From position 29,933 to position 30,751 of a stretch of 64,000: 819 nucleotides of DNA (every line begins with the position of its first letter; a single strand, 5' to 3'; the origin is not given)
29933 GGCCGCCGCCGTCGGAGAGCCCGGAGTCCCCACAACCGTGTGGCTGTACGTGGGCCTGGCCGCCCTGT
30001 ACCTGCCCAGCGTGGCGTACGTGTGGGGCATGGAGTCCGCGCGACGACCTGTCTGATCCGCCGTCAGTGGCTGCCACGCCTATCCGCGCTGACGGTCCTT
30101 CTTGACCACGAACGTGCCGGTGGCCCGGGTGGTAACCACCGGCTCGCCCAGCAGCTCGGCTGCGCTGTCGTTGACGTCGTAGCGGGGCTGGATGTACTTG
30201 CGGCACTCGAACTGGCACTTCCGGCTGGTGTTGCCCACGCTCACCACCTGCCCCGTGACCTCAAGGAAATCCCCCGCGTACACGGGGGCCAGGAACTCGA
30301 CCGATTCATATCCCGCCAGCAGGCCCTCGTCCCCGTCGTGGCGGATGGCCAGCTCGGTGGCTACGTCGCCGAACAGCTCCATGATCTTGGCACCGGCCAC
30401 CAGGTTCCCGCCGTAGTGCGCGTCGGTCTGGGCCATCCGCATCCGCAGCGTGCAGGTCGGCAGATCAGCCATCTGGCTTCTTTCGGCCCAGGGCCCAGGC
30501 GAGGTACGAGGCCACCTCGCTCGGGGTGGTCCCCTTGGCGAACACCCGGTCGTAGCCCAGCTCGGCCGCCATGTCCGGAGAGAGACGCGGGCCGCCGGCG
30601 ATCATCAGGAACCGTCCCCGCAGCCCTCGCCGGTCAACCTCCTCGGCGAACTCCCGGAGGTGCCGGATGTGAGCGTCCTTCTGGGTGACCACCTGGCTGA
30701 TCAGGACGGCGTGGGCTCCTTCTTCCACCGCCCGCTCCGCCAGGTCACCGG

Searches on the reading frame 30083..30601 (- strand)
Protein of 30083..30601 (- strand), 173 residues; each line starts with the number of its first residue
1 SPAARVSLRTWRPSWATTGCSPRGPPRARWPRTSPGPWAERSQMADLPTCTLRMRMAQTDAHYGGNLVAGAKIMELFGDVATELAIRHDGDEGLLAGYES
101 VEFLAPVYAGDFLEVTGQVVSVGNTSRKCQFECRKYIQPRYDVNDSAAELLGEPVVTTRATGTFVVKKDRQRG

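Call 6: search_protein_families(library=ncbifam, proteins=[window:30083-30601:-], max_evalue=0.00001)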
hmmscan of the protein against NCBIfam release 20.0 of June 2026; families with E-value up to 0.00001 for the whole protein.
window:30083-30601:- (173 aa): 2 families
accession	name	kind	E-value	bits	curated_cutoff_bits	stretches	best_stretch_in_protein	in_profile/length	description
NF052388.1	Lys_ferment_KAL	equivalog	1.2e-51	174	160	1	50-166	3-119/120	3-aminobutyryl-CoA ammonia lyase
NF052389.1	Lys_KAL_CLE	exception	4.3e-46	157.5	725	1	49-172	4-129/440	bifunctional 3-aminobutyryl-CoA ammonia lyase/3-keto-5-aminohexanoate cleavage enzyme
